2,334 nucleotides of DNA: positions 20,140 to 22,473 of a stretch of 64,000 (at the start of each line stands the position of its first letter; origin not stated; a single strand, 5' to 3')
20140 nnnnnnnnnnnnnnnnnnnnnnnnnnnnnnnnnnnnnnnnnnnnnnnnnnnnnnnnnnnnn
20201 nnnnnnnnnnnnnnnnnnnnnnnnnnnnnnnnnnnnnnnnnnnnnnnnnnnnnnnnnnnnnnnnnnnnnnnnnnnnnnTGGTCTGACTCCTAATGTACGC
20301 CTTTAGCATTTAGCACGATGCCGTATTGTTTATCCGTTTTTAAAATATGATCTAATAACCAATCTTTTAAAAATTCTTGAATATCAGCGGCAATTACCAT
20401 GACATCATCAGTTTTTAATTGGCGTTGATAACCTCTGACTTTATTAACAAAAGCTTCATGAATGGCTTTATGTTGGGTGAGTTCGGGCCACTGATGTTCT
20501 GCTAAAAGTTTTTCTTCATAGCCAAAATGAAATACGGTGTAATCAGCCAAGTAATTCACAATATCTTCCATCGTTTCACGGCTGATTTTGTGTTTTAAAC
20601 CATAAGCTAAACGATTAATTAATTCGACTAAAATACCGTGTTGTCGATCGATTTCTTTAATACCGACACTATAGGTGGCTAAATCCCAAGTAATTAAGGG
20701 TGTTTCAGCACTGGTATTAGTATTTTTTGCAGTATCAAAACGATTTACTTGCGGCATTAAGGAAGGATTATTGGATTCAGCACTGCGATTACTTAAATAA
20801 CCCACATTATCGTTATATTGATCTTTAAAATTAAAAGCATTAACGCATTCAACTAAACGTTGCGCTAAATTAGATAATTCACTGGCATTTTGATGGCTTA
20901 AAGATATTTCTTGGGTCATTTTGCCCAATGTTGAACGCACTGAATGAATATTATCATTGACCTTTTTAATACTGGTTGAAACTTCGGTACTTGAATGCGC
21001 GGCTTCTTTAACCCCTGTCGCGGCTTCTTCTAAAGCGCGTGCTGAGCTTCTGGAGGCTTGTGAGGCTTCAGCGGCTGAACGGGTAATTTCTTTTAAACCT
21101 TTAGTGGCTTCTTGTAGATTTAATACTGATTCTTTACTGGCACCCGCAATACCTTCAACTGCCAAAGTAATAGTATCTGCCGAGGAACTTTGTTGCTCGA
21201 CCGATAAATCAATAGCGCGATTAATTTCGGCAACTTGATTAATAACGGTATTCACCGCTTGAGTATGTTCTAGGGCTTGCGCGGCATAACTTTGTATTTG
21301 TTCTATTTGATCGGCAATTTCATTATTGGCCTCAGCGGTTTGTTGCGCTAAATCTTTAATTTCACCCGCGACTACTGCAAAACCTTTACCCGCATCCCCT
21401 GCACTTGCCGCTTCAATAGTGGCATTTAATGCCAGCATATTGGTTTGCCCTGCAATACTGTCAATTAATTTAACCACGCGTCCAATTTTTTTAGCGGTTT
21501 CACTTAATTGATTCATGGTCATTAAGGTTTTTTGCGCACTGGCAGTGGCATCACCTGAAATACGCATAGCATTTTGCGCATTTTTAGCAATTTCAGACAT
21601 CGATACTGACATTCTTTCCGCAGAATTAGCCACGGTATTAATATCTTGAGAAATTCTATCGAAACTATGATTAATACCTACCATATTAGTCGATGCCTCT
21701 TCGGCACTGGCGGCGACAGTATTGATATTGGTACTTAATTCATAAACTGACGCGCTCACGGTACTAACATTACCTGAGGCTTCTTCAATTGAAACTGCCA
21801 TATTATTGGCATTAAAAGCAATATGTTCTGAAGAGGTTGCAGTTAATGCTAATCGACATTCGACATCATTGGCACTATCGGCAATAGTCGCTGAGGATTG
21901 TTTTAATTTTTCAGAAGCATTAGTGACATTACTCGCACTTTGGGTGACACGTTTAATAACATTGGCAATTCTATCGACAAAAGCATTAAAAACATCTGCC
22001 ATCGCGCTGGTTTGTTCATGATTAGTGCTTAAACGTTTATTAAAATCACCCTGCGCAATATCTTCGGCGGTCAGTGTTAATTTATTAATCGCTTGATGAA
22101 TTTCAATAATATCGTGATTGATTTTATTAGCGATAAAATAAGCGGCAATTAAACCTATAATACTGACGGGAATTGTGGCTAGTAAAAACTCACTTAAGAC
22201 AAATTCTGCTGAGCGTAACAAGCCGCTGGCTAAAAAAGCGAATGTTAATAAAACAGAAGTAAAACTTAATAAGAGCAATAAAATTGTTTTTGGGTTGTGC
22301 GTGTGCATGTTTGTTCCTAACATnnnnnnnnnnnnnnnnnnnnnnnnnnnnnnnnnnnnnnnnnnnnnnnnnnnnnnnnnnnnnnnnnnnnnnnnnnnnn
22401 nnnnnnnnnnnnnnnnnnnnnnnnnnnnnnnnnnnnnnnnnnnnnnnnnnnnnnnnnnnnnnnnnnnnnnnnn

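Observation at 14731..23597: Wsp-like chemosensory pathway wired to a diguanylate cyclase, with a hemerythrin-domain chemoreceptor as input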

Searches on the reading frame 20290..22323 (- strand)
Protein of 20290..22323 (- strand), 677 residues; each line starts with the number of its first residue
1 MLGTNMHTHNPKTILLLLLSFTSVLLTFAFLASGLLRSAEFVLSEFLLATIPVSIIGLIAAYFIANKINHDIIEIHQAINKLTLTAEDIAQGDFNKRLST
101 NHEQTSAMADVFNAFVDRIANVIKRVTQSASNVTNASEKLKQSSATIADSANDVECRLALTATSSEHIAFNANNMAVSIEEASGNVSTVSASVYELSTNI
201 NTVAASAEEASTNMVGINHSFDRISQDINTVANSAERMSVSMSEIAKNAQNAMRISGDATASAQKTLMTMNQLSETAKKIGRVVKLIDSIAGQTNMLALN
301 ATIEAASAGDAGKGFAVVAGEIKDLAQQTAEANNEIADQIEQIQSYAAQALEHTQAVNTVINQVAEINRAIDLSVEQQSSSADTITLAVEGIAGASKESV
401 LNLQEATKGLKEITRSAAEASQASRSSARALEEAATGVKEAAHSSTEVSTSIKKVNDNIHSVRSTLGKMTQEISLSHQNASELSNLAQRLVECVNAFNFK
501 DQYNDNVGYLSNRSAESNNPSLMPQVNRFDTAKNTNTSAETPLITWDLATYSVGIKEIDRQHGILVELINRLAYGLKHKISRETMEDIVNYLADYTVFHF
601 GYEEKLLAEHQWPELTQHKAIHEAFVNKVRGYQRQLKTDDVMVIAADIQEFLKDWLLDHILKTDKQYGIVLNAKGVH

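Call 3: search_protein_families(library=pfam, proteins=[window:20290-22323:-], max_evalue=0.01)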
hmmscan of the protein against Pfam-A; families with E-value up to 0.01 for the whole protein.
window:20290-22323:- (677 aa): 3 families
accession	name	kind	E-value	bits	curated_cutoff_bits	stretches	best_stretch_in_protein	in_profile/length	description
PF00015.26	MCPsignal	-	8.4e-35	120.6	34.6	1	248-414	3-169/172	Methyl-accepting chemotaxis protein (MCP) signalling domain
PF01814.28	Hemerythrin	-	3.1e-14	54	25.3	1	554-667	2-123/127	Hemerythrin HHE cation binding domain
PF24164.1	TMP_N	-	0.0013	19.6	27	1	197-250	22-75/82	Tape measure protein N-terminal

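Call 4: search_protein_families(library=ncbifam, proteins=[window:20290-22323:-], max_evalue=0.01)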
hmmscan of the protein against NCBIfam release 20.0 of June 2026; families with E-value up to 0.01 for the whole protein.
window:20290-22323:- (677 aa): 18 families
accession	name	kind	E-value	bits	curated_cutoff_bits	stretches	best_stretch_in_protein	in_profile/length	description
NF033749.1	bact_hemeryth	subfamily_domain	7.9e-36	123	84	1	543-671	1-128/129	bacteriohemerythrin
TIGR02481.1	hemeryth_dom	domain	6.7e-32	110.2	51.75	1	549-668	4-123/126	hemerythrin domain-containing protein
NF002007.0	PRK00808.1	equivalog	2e-26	93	109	1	544-668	4-124/156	bacteriohemerythrin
NF058645.1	MCPCtpMPsAe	equivalog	1.4e-25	90.1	900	2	137-430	233-538/558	methyl-accepting chemotaxis protein CtpM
NF041847.1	transduc_aer2_vibrio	equivalog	3.6e-23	81.7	1200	1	193-428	497-742/804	aerotaxis transducer Aer2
NF007309.0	PRK09793.1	equivalog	7.6e-19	68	903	1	186-397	263-474/533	methyl-accepting chemotaxis protein IV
NF047851.1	MCPCitTducer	equivalog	2.4e-17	63.2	900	1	190-428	284-497/553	methyl-accepting chemotaxis citrate transducer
NF011615.0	PRK15041.1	equivalog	3.4e-17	62.3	947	1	199-427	273-509/554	methyl-accepting chemotaxis protein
NF011622.0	PRK15048.1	equivalog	6.7e-17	61.8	900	1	181-451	263-519/553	methyl-accepting chemotaxis protein II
NF050802.1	AspChtxCcaA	equivalog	6.8e-14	51.2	1300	1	259-399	551-694/700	aspartate chemotaxis receptor CcaA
TIGR00058.1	Hemerythrin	subfamily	3.7e-12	46.8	131.85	1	545-667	6-111/115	hemerythrin family non-heme iron protein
TIGR02168.1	SMC_prok_B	equivalog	1.6e-08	32.8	567.35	2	265-493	729-960/1181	chromosome segregation protein SMC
NF002572.0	PRK02224.1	equivalog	3.1e-08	32.4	1087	1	67-485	210-620/888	DNA double-strand break repair ATPase Rad50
TIGR02169.1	SMC_prok_A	equivalog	5.4e-07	27.7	729.4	1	67-283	763-974/1165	chromosome segregation protein SMC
NF003034.1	PRK03918.1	equivalog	3.3e-05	22.1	700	0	322-497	170-364/878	DNA double-strand break repair ATPase Rad50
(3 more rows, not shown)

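Call 7: find_homologous_proteins(query=window:20290-22323:-)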
Query window:20290-22323:- (677 aa): 7401 proteins with E <= 0.001 among 8000 candidates; the best 120 are listed.
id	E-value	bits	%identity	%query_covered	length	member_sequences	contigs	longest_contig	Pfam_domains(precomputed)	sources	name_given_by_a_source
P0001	0.0e+0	1194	86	99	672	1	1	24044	PF00015.27,PF01814.29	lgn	-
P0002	0.0e+0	1174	85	99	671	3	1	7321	PF00015.27,PF01814.29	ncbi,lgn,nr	ncbi:MAG: bacteriohemerythrin [Methylovulum sp.]|nr:MAG: bacteriohemerythrin [Methylovulum sp.]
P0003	0.0e+0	1163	85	99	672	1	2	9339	PF00015.27,PF01814.29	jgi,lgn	-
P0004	0.0e+0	1155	84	99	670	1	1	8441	PF00015.27,PF01814.29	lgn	-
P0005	0.0e+0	1077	78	99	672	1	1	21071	PF00015.27,PF00672.31,PF01814.29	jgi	jgi:hemerythrin-like metal-binding protein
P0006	0.0e+0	1040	76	99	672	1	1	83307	PF00015.27,PF01814.29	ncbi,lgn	-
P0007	0.0e+0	1039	76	99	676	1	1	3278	PF00015.27,PF00672.31,PF01814.29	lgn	-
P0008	0.0e+0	1028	75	99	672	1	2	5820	PF00015.27,PF00672.31,PF01814.29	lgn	-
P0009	0.0e+0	1028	75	99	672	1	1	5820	PF00015.27,PF00672.31,PF01814.29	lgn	-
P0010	0.0e+0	1028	75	99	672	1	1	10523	PF00015.27,PF00672.31,PF01814.29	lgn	-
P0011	0.0e+0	1024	75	99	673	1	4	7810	PF00015.27,PF01814.29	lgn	-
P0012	0.0e+0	1021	76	99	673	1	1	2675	PF00015.27,PF01814.29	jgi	jgi:hemerythrin-like metal-binding protein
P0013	0.0e+0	1020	75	99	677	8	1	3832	PF00015.27,PF00672.31,PF01814.29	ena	-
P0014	0.0e+0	1015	75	99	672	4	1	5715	PF00015.27,PF00672.31,PF01814.29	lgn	-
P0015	0.0e+0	1014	74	99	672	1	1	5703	PF00015.27,PF00672.31,PF01814.29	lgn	-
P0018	4.1e-266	902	67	99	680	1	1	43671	PF00015.27,PF00672.31,PF01814.29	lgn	-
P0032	2.8e-100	355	37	87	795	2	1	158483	PF00015.27,PF00672.31,PF01814.29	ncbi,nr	ncbi:MAG: bacteriohemerythrin [SAR324 cluster bacterium]|nr:bacteriohemerythrin [SAR324 cluster bact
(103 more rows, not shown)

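Call 9: find_encoding_contigs(protein=P0006, flank=10000, max_places=2)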
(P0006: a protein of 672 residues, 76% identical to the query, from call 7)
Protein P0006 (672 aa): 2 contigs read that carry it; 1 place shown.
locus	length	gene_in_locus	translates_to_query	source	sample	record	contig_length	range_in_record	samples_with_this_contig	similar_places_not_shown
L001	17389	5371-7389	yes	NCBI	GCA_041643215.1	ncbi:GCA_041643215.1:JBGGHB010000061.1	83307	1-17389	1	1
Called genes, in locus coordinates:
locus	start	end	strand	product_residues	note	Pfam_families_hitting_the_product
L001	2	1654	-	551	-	?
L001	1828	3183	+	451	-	PF00209:SNF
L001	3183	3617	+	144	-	PF03364:Polyketide_cyc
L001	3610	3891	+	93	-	PF03658:Ub-RnfH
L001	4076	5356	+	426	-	PF00072:Response_reg, PF00990:GGDEF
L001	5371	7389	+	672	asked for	PF00015:MCPsignal, PF01814:Hemerythrin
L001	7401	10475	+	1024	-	PF01627:Hpt, PF27543:FimL_C (faint), PF01627:Hpt, PF02895:H-kinase_dim, PF02518:HATPase_c, PF01584:CheW, PF00072:Response_reg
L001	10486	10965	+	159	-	PF01584:CheW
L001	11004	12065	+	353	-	PF00072:Response_reg, PF01339:CheB_methylest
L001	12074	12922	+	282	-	PF03705:CheR_N, PF01739:CheR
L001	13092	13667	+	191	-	PF02342:TerD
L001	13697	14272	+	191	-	PF02342:TerD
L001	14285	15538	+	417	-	PF02342:TerD, PF10138:vWA-TerF-like, PF07002:Copine (weak)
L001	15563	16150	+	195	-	PF02342:TerD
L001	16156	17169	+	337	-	PF15632:ATPgrasp_Ter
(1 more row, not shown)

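Call 10: find_encoding_contigs(protein=P0018, flank=10000, max_places=2)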
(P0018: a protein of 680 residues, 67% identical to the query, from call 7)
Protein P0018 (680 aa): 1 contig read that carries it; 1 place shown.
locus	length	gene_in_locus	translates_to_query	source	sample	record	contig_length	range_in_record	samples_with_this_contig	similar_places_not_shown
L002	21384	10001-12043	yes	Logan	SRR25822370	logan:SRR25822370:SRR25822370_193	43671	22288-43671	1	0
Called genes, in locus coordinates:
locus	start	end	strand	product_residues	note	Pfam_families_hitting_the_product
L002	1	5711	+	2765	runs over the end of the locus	PF03538:VRP1, PF20220:ABC_toxin_N, PF18413:Neuraminidase, PF18276:TcA_TcB_BD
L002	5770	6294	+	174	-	-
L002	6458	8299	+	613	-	PF07591:PT-HINT (faint)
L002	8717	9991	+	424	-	PF00072:Response_reg, PF00990:GGDEF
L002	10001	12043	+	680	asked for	PF00672:HAMP, PF00015:MCPsignal, PF01814:Hemerythrin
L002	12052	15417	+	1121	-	PF01627:Hpt, PF02895:H-kinase_dim, PF02518:HATPase_c, PF01584:CheW, PF00072:Response_reg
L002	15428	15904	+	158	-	PF01584:CheW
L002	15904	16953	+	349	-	PF00072:Response_reg, PF01339:CheB_methylest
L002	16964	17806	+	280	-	PF03705:CheR_N, PF01739:CheR, PF13649:Methyltransf_25 (faint)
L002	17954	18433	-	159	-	-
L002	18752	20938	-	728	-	PF07504:FTP, PF01447:Peptidase_M4, PF02868:Peptidase_M4_C, PF20773:InhA-like_MAM (faint)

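Call 11: find_encoding_contigs(protein=P0032, flank=10000, max_places=2)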
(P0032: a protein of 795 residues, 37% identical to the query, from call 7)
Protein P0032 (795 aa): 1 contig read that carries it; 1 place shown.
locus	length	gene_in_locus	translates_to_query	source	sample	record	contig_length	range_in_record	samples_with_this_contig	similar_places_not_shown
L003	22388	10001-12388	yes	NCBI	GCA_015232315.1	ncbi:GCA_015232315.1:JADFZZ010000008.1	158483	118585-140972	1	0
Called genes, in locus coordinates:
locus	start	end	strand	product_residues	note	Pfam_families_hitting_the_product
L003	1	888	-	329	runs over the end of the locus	PF00072:Response_reg, PF13581:HATPase_c_2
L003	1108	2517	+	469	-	PF01225:Mur_ligase, PF08245:Mur_ligase_M, PF02875:Mur_ligase_C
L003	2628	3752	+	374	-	PF01520:Amidase_3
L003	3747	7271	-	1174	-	PF08335:GlnD_UR_UTase (weak)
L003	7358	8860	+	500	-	-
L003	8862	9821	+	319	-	PF02154:FliM, PF01052:FliMN_C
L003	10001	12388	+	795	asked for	PF00672:HAMP (weak), PF00015:MCPsignal, PF01814:Hemerythrin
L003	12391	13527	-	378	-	PF01168:Ala_racemase_N, PF00842:Ala_racemase_C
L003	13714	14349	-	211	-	-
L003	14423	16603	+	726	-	PF07719:TPR_2 (faint), PF13428:TPR_14 (faint), PF01464:SLT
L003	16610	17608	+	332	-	-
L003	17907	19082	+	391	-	PF07396:Porin_O_P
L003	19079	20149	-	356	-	-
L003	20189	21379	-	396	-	PF00970:FAD_binding_6, PF00175:NAD_binding_1, PF00111:Fer2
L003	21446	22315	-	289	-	PF00561:Abhydrolase_1, PF12697:Abhydrolase_6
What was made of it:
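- The closely similar SAR324 hemerythrin-MCP lies next to fliM (call 11).
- Tried and rejected: The SAR324 hemerythrin-MCP (L003) turned out to be a lone gene (call 11).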

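Call 79: predict_structure(alignment_id=A2)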
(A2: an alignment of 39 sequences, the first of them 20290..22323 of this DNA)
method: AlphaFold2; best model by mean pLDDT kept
length: 677 residues; sequences in the alignment: 39
mean_pLDDT: 79.7   pTM: 0.67
mean pLDDT of the five models: 79.7, 76.3, 73.9, 71.5, 66.0
residues with pLDDT >= 90: 171; 70-90: 388; 50-70: 63; < 50: 55
segments of 3 or more residues with pLDDT < 50: 1-12, 500-539
pLDDT, mean of each block of 10 residues (from residue 1): 33 62 74 59 69 80 80 77 77 77 75 81 83 88 90 91 90 89 87 79 66 85 89 91 92 88 87 83 75 66 56 60 76 83 88 89 92 93 91 87 81 67 83 87 90 92 92 89 86 69 41 38 37 40 87 92 92 88 87 89 93 93 90 85 87 90 92 90
secondary structure, 60 per line:
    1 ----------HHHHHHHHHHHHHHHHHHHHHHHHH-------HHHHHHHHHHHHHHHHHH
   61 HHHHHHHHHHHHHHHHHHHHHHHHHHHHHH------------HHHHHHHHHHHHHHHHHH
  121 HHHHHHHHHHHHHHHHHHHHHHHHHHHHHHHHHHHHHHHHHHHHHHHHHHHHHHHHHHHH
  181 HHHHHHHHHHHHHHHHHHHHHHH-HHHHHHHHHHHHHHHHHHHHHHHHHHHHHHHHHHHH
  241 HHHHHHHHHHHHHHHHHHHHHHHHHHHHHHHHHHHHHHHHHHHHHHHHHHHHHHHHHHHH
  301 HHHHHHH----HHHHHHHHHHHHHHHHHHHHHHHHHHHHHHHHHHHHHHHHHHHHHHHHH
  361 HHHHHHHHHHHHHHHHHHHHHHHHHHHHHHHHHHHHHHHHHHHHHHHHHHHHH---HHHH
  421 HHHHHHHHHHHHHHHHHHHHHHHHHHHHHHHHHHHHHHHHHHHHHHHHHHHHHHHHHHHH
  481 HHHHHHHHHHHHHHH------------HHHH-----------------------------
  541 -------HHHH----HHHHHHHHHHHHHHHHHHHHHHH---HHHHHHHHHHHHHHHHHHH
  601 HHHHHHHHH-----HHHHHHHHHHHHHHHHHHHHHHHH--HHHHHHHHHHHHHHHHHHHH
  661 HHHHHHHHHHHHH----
elements in order: H11-35 H43-90 H103-203 H205-307 H312-413 H417-495 H508-511 H548-551 H556-578 H582-609 H615-638 H641-673
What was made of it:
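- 20290..22323 (-): Chemoreceptor, 677 aa. A two-TM hairpin plus HAMP is at 21949-22323. A long signalling hairpin of about 52 heptads is at 20839-21948. A disordered linker is at 20698-20838. The C-terminal bacteriohemerythrin domain is at 20293-20697. AF2 model with pLDDT 79.7: helices 11-35, 43-90, 103-307 and 312-495, then a four-helix bundle at 556-673 (call 79).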

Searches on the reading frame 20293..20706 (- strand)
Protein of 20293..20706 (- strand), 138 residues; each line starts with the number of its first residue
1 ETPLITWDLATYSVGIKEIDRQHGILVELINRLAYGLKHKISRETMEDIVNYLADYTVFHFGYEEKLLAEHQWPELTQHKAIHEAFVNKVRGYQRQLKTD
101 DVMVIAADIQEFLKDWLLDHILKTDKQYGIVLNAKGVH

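Call 34: search_solved_structures(query=window:20293-20706:-, show_alignments=4, max_evalue=0.001)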
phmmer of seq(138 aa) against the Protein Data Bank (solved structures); distinct sequences matched with E-value up to 0.001: 10.
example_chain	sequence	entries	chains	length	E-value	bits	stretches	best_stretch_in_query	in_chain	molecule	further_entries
2avk_A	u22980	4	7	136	2.6e-23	85.9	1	15-137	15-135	hemerythrin-like domain protein DcrH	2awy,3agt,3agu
2awc_A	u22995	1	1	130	3e-23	85.7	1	15-137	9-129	hemerythrin-like domain protein DcrH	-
3waq_A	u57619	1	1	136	2.6e-22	82.7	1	15-137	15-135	Hemerythrin-like domain protein DcrH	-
3whn_A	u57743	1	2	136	2.8e-22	82.6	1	15-137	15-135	Hemerythrin-like domain protein DcrH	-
4xpx_A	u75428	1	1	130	2.1e-14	57.1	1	4-134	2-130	Bacteriohemerythrin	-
4xpw_A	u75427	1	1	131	6.5e-14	55.5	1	4-134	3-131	Bacteriohemerythrin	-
4xq1_A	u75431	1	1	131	9e-14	55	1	4-134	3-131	Bacteriohemerythrin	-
4xpy_A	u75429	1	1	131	9e-14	55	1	4-134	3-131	Bacteriohemerythrin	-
1a7d_A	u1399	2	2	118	1.3e-05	28.6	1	52-128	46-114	MYOHEMERYTHRIN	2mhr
1a7e_A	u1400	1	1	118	0.00012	25.5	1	52-128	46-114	MYOHEMERYTHRIN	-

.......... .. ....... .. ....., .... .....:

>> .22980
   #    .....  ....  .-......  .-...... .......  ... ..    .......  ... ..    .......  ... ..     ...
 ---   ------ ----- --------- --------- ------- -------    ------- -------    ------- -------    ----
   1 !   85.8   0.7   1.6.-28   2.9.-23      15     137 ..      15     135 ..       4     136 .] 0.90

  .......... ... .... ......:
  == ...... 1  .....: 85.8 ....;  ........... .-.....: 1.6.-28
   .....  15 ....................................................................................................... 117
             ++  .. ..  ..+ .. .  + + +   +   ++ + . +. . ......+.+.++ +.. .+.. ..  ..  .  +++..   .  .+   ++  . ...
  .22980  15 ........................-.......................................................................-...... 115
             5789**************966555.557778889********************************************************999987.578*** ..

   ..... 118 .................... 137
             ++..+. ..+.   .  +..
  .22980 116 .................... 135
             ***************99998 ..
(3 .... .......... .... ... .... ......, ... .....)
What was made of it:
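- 20290..22323 (-): Best PDB hit is DcrH-Hr at 86 bits, with all seven ligands aligned (call 34).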
